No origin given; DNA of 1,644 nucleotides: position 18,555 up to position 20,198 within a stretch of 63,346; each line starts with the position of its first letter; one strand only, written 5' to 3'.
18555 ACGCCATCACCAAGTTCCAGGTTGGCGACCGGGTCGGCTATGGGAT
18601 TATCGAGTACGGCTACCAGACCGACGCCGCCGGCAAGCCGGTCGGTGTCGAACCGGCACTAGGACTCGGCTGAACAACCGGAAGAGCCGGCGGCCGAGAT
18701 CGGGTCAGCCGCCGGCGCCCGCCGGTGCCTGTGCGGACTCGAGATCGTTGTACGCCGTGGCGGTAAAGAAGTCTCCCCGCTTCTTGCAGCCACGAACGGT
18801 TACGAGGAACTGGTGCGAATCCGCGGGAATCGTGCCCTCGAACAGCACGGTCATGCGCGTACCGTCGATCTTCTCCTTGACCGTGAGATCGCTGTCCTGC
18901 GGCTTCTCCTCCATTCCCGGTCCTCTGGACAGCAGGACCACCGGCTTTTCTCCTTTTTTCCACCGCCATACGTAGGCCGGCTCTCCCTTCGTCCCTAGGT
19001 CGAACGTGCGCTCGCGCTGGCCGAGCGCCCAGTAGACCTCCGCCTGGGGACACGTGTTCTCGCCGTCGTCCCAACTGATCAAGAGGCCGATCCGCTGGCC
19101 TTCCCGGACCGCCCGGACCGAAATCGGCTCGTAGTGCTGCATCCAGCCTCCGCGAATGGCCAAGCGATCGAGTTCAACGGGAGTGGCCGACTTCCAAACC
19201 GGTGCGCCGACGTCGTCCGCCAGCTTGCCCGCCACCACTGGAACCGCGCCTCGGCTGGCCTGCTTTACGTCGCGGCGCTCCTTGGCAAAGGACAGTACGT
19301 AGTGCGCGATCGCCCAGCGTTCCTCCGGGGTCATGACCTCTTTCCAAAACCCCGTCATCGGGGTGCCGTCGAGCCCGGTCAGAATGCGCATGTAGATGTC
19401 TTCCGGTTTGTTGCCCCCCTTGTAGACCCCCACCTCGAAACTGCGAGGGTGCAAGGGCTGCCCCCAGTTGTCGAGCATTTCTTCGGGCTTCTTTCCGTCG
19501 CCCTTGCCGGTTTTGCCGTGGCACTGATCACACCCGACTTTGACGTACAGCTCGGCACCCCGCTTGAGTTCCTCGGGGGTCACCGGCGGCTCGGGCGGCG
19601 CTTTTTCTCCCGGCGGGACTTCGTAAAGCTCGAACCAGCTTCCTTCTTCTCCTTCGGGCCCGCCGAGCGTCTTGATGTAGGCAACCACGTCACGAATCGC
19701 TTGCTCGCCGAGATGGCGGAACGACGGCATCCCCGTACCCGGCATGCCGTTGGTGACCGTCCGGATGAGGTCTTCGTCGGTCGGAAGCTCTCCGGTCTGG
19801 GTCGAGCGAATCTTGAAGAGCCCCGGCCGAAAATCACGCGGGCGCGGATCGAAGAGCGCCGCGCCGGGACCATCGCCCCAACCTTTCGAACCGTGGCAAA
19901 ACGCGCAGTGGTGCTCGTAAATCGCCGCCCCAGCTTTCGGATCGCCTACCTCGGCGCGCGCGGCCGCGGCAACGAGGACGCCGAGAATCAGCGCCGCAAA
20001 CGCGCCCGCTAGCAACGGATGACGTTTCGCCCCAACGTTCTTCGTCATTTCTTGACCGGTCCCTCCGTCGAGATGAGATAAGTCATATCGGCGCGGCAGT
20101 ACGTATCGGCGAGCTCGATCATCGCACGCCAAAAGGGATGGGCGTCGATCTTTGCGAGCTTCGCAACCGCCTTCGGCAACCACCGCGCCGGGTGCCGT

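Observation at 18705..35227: A 16.5-kb, ten-gene colinear unit: marR, A6, cytochrome b, gamma, beta, A5, A4, A3, chaperone, cytochrome c fusion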

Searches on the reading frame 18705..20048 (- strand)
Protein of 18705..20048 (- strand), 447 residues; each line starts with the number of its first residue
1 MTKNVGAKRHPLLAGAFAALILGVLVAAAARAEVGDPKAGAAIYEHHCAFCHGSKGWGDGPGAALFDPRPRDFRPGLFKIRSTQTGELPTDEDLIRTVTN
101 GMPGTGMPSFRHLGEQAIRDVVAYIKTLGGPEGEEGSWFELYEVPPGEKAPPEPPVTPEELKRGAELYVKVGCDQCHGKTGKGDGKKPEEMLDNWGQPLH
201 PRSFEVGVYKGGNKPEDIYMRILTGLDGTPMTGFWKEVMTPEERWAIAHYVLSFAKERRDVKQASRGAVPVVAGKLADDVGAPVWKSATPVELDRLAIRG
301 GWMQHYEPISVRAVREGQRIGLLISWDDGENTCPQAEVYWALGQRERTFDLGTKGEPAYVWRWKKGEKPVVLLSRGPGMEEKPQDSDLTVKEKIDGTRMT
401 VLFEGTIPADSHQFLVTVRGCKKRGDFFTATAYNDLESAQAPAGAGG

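Call 24: search_solved_structures(query=window:18705-20048:-, max_evalue=0.01, show_alignments=2)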
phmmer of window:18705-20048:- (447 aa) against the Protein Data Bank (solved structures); distinct sequences matched with E-value up to 0.01: 9.
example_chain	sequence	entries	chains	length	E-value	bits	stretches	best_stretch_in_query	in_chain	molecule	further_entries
6h5l_B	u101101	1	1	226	5.5e-45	157.3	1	39-257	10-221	Conserved hypothetical cytochrome protein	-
7o38_A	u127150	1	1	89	0.0004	22.5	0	42-101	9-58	Cytochrome c-552 Ks_3357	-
3mk7_C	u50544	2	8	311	0.0012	20.9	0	35-129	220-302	Cytochrome c oxidase, cbb3-type, subunit P | Cbb3-type cytochrome c oxidase subunit CcoP1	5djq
8gy2_B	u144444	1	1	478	0.0022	20.1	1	34-127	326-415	Alcohol dehydrogenase (quinone), cytochrome c subunit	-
8yts_A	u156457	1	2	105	0.0027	19.8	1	20-60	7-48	Cytochrome C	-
9x0q_B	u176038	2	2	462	0.0028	19.8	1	34-127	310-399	Alcohol dehydrogenase (quinone), cytochrome c subunit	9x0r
6lod_E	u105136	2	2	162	0.006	18.6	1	39-73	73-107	Cytochrome c domain-containing protein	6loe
4dy9_A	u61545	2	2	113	0.0077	18.3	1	30-128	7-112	Cytochrome c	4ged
9vr0_A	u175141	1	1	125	0.0097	18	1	39-72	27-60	Cytochrome c552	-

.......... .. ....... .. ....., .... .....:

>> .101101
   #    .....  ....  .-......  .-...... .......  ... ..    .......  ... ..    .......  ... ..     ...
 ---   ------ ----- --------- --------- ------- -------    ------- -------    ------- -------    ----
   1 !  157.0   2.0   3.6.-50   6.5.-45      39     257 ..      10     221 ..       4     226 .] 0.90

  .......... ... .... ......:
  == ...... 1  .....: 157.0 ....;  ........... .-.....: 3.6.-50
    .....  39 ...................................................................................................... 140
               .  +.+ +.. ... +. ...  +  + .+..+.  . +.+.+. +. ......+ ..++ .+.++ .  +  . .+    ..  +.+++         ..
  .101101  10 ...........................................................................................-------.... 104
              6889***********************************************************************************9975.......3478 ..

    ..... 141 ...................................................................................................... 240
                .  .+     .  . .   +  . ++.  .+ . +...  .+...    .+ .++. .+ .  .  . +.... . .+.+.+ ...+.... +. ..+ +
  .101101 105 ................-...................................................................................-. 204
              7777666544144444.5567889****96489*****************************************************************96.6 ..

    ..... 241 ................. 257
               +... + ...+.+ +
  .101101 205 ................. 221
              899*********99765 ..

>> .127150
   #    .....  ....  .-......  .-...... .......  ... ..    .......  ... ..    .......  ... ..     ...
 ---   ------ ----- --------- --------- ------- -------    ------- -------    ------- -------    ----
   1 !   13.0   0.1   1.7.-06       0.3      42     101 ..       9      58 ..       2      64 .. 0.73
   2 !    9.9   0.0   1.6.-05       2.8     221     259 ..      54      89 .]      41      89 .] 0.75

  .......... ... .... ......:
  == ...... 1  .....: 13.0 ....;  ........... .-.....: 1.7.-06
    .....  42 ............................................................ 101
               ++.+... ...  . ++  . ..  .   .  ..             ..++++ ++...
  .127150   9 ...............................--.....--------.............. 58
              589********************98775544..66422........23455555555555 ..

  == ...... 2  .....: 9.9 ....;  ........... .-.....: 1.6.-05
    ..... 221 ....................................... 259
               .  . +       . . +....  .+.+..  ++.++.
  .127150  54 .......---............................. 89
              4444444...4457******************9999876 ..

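Call 26: search_protein_families(library=ncbifam, proteins=[window:18705-20048:-], max_evalue=0.00001)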
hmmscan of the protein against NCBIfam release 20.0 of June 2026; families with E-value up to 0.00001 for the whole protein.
window:18705-20048:- (447 aa): 5 families
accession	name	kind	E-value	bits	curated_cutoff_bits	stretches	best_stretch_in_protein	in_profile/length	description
NF011054.0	PRK14486.1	equivalog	4.6e-13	49.3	447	0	39-127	217-289/294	putative bifunctional cbb3-type cytochrome c oxidase subunit II/cytochrome c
NF050122.1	bc1_QcrC_actin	exception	6.4e-10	38.8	200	0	14-64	18-68/253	cytochrome bc1 complex diheme cytochrome c subunit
TIGR00782.1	ccoP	equivalog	9.6e-10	38.2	179.95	0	170-268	115-207/285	cytochrome-c oxidase, cbb3-type subunit III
NF033864.1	cytochrome579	equivalog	1.1e-09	38.3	280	0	47-103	61-110/179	cytochrome 579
NF045930.1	Cytc6PetJCyano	equivalog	1.1e-06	28.5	135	0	19-53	10-44/110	cytochrome c6 PetJ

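Call 41: find_homologous_proteins(query=window:18705-20048:-, max_evalue=1e-10)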
Query window:18705-20048:- (447 aa): 410 proteins with E <= 1e-10 among 8000 candidates; the best 120 are listed.
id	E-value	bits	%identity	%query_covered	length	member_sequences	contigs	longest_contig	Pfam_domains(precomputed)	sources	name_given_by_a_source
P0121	0.0e+0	1047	100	100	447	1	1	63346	PF13442.12,PF00034.27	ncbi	-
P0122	1.2e-227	775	76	94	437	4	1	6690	PF13442.12,PF00034.27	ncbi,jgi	-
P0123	1.7e-188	645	66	91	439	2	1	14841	PF13442.12,PF00034.27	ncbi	-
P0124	2.5e-143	496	52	95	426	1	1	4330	PF13442.12,PF00034.27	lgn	-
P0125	3.8e-143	496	50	95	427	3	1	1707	PF13442.12,PF00034.27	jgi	-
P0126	7.7e-138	478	50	94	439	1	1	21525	PF13442.12,PF00034.27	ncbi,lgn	ncbi:MAG: c-type cytochrome [Candidatus Binatia bacterium]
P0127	1.1e-134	468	48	94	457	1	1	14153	PF13442.12,PF00034.27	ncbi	-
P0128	8.5e-134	465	50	92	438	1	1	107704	PF13442.12,PF00034.27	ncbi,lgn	-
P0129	2.0e-130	454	50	90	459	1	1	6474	PF13442.12,PF00034.27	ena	-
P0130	3.7e-130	453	49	94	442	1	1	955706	PF13442.12,PF00034.27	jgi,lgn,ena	-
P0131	6.1e-128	446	47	93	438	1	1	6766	PF13442.12,PF00034.27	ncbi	-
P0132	3.9e-125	436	46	92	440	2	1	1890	PF13442.12,PF00034.27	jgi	jgi:mono/diheme cytochrome c family protein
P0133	3.2e-124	433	47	96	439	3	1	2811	PF13442.12,PF00034.27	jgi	jgi:mono/diheme cytochrome c family protein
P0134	2.1e-120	421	44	95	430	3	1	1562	PF13442.12,PF00034.27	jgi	jgi:mono/diheme cytochrome c family protein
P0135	4.5e-120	420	44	94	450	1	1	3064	PF13442.12,PF00034.27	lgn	-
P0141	4.0e-98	347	40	96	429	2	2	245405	PF13442.12,PF00034.27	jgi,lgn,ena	-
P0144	1.4e-65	240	38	74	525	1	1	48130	PF09459.17,PF13442.12,PF00034.27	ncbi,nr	ncbi:MAG: c-type cytochrome [Verrucomicrobia bacterium]|nr:c-type cytochrome [Verrucomicrobiota bact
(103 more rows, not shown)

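Call 42: find_encoding_contigs(protein=P0121, flank=1000, max_places=3)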
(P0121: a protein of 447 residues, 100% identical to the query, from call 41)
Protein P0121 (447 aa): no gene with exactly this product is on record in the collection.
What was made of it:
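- Tried and rejected: Look-up of the window's own contig through the cyt c protein: not on record (call 42).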

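Call 43: find_encoding_contigs(protein=P0128, flank=10000, max_places=2)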
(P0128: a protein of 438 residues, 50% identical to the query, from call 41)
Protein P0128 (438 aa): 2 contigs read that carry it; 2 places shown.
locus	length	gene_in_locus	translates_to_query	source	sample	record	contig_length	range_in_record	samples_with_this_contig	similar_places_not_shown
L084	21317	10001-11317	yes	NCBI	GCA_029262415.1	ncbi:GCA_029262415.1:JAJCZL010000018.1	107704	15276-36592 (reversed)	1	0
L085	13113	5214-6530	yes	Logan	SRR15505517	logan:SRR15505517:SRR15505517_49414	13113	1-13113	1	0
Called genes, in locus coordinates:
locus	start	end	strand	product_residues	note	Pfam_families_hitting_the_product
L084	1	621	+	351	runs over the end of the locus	PF12797:Fer4_2 (faint), PF12838:Fer4_7 (weak), PF13237:Fer4_10 (weak), PF13247:Fer4_11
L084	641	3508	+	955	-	PF00384:Molybdopterin, PF01568:Molydop_binding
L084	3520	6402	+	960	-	PF00384:Molybdopterin, PF01568:Molydop_binding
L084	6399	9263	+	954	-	PF00384:Molybdopterin, PF01568:Molydop_binding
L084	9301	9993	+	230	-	PF02613:Nitrate_red_del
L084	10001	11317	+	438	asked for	PF00034:Cytochrom_C, PF13442:Cytochrome_CBB3, PF00034:Cytochrom_C, PF13442:Cytochrome_CBB3 (weak)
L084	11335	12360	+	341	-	PF01636:APH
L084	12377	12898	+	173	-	PF27615:DUF8350 (faint)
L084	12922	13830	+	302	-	PF23213:, PF23212:DUF7064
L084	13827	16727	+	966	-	PF00384:Molybdopterin, PF01568:Molydop_binding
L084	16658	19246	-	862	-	PF03176:MMPL, PF02460:Patched (weak)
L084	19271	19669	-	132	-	PF01022:HTH_5 (weak), PF25212:HVO_A0114 (weak)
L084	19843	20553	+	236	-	PF14196:ATC_hydrolase (weak)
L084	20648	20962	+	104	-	PF02627:CMD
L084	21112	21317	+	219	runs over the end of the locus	PF00989:PAS (weak), PF08448:PAS_4 (weak), PF13426:PAS_9 (weak), PF00196:GerE, PF08281:Sigma70_r4_2 (weak), PF13384:HTH_23 (weak)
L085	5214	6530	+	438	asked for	PF00034:Cytochrom_C, PF13442:Cytochrome_CBB3, PF00034:Cytochrom_C, PF13442:Cytochrome_CBB3 (weak)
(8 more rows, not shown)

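Call 62: predict_structure(alignment_id=A3)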
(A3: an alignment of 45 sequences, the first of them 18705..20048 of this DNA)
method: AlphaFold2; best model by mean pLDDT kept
length: 447 residues; sequences in the alignment: 45
mean_pLDDT: 91.2   pTM: 0.88
mean pLDDT of the five models: 91.2, 90.6, 90.1, 89.6, 88.9
residues with pLDDT >= 90: 355; 70-90: 62; 50-70: 20; < 50: 10
segments of 3 or more residues with pLDDT < 50: 1-4, 444-447
pLDDT, mean of each block of 10 residues (from residue 1): 49 68 72 86 97 95 93 86 84 95 94 97 96 94 93 98 98 95 94 88 90 90 88 90 98 90 95 96 97 97 94 97 98 98 94 95 98 95 95 98 96 98 96 89 48
secondary structure, 60 per line:
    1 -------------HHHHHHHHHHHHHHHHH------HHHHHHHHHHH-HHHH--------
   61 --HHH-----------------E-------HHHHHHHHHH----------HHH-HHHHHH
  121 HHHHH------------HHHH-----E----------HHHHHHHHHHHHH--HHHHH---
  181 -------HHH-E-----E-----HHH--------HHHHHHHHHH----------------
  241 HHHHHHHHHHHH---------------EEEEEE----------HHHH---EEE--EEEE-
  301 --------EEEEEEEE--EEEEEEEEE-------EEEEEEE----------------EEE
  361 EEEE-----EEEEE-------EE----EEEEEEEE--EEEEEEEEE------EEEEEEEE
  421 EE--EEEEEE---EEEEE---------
elements in order: H14-30 H37-47 H49-52 H91-100 H115-125 H138-141 H158-170 H173-177 H215-224 H241-252 E268-273 H284-287 E291-293 E296-299 E309-316 E319-327 E335-341 E358-364 E370-374 E388-395 E398-406 E413-422 E425-430 E434-438
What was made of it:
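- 18705..20048 (-): Sec-exported dihaem cytochrome c fused to a degenerate gamma-like (EB_dh fold) domain, 447 aa. The AF2 model has pLDDT 91 (call 62).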

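Call 64: fold_search(model_id=the predicted structure, library=pdb)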
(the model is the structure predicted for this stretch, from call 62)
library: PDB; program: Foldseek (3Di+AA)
matches with E <= 10: 1918; with E <= 0.001: 7
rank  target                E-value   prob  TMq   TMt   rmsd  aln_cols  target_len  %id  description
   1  6h5l_B                6.1e-18  1.00  0.45  0.90   1.8       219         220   39  Kuenenia stuttgartiensis reducing HAO-like protein complex Kustc0457/Kustc0458 (released 2019-04-10)
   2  2ivf_C                9.3e-10  1.00  0.31  0.60   4.7       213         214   14  Ethylbenzene dehydrogenase from Aromatoleum aromaticum (released 2006-09-14)
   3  7b04_O                3.3e-07  1.00  0.31  0.45   6.1       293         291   13  Structure of Nitrite oxidoreductase (Nxr) from the anammox bacterium Kuenenia stuttgartiensis. (released 2021-07-14)
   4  7b04_C                6.6e-07  1.00  0.32  0.48   4.6       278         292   12  Structure of Nitrite oxidoreductase (Nxr) from the anammox bacterium Kuenenia stuttgartiensis. (released 2021-07-14)
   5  7a4t_A                3.6e-04  1.00  0.16  0.46   9.3       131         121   14  Crystal structure of the GCN coiled-coil in complex with nanobody Nb39 (released 2021-05-05)
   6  7elx_C                6.7e-04  1.00  0.16  0.50   8.4       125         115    7  The crystal structure of CTLA-4 and Fab (released 2021-06-30)
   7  7dv4_A                8.9e-04  0.99  0.16  0.45   7.7       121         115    7  Crystal structure of anti-CTLA-4 VH domain in complex with human CTLA-4 (released 2022-01-12)
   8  5e5m_A                1.3e-03  1.00  0.18  0.52   5.8       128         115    9  Crystal structure of mouse CTLA-4 in complex with nanobody (released 2016-10-12)
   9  6rp8_C                1.4e-03  1.00  0.16  0.49   8.6       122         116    9  Crystal Structure of Ipilimumab Fab complexed with CTLA-4 at 2.6A resolution (released 2020-07-08)
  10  8yei_L                1.4e-03  0.93  0.14  0.41   8.8       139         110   14  HPV18 L1 pentamer in complex with Fab F5-203 (released 2025-02-26)
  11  6oao_H                1.5e-03  0.75  0.14  0.24  14.3       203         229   10  Structure of DBP in complex with human neutralizing antibody 092096 (released 2019-06-12)
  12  7su0_C                1.7e-03  1.00  0.17  0.52   8.4       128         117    8  Crystal structure of an acidic pH-selective Ipilimumab variant Ipi.105 in complex with CTLA-4 (released 2022-03-02)
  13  8gab_B                2.1e-03  1.00  0.17  0.53   8.2       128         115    8  Crystal structure of CTLA-4 in complex with a high affinity CTLA-4 binder (released 2024-08-21)
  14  3osk_A                2.3e-03  1.00  0.18  0.52   5.7       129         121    8  Crystal structure of human CTLA-4 apo homodimer (released 2010-12-08)
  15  1i8l_C                2.3e-03  1.00  0.17  0.51   8.4       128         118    8  HUMAN B7-1/CTLA-4 CO-STIMULATORY COMPLEX (released 2001-04-04)
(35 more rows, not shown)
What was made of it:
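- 18705..20048 (-): The N-terminal domain matches 6h5l_B (TM-score normalised to the target 0.90) and the C-terminal domain matches EbdC 2ivf_C (E 9e-10) and NxrC (call 64).
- Cyt c fusion: it folds as a dihaem c plus an EbdC/NxrC-like domain (calls 62, 64).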

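Call 76: find_encoding_contigs(protein=P0130, flank=10000, max_places=1)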
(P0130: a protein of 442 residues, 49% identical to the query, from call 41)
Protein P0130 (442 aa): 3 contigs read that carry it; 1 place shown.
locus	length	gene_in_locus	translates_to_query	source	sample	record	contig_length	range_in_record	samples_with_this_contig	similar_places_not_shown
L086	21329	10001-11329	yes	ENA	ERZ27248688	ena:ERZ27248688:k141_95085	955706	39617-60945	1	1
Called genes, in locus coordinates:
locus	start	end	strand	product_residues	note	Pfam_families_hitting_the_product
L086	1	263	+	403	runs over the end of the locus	PF00108:Thiolase_N, PF00109:ketoacyl-synt (faint), PF02803:Thiolase_C (weak), PF22691:Thiolase_C_1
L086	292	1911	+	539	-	PF00501:AMP-binding, PF13193:AMP-binding_C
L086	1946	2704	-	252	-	PF01596:Methyltransf_3, PF13578:Methyltransf_24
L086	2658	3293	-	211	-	PF27271:AF_1327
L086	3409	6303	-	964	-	PF00384:Molybdopterin, PF01568:Molydop_binding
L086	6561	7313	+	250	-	PF00440:TetR_N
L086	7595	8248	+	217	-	PF09459:EB_dh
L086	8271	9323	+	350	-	PF12797:Fer4_2 (faint), PF12837:Fer4_6 (faint), PF12838:Fer4_7, PF13237:Fer4_10 (weak), PF13247:Fer4_11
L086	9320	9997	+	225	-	PF02613:Nitrate_red_del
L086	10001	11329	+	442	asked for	PF00034:Cytochrom_C, PF13442:Cytochrome_CBB3, PF00034:Cytochrom_C (weak)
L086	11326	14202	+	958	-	PF00384:Molybdopterin, PF01568:Molydop_binding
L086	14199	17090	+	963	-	PF00384:Molybdopterin, PF01568:Molydop_binding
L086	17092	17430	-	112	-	PF02627:CMD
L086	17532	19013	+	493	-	PF00890:FAD_binding_2 (weak), PF01266:DAO (faint), PF01494:FAD_binding_3 (faint), PF01593:Amino_oxidase, PF07992:Pyr_redox_2 (faint), PF12831:FAD_oxidored, PF13450:NAD_binding_8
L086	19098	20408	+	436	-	PF00144:Beta-lactamase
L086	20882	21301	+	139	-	-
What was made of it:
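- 18705..20048 (-): It follows the chaperone in L084 and L086 (calls 43, 76).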

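Call 77: find_encoding_contigs(protein=P0141, flank=10000, max_places=1)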
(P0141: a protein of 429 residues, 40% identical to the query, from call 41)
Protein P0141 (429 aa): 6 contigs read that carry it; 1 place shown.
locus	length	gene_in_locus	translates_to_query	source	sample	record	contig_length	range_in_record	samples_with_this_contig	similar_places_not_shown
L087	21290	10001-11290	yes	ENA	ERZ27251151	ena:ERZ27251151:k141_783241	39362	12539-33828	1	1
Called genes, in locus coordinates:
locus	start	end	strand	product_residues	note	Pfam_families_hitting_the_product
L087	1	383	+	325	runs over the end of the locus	PF00478:IMPDH (faint), PF03060:NMO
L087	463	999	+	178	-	PF13328:HD_4, PF01966:HD (weak)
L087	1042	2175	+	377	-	PF13469:Sulfotransfer_3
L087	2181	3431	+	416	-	PF06742:DUF1214 (faint)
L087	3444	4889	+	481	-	PF00890:FAD_binding_2, PF01266:DAO, PF12831:FAD_oxidored (weak)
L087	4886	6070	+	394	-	PF22691:Thiolase_C_1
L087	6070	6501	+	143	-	PF12172:zf-ChsH2, PF01796:OB_ChsH2_C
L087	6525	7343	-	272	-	PF00378:ECH_1, PF16113:ECH_2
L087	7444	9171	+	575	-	PF07969:Amidohydro_3, PF01979:Amidohydro_1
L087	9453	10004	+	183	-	PF01047:MarR, PF12802:MarR_2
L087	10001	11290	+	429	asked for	PF00034:Cytochrom_C, PF13442:Cytochrome_CBB3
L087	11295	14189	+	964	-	PF00384:Molybdopterin, PF01568:Molydop_binding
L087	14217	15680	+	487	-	PF00890:FAD_binding_2 (weak), PF01266:DAO, PF01494:FAD_binding_3 (faint), PF01593:Amino_oxidase, PF03486:HI0933_like (weak), PF07992:Pyr_redox_2 (weak), PF12831:FAD_oxidored, PF13450:NAD_binding_8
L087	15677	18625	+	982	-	PF00384:Molybdopterin, PF01568:Molydop_binding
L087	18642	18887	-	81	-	PF02597:ThiS (weak)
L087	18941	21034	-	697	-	PF02730:AFOR_N, PF01314:AFOR_C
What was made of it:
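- In the close subfamily it is embedded in such operons (L084, L086, L087; calls 43, 76, 77).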
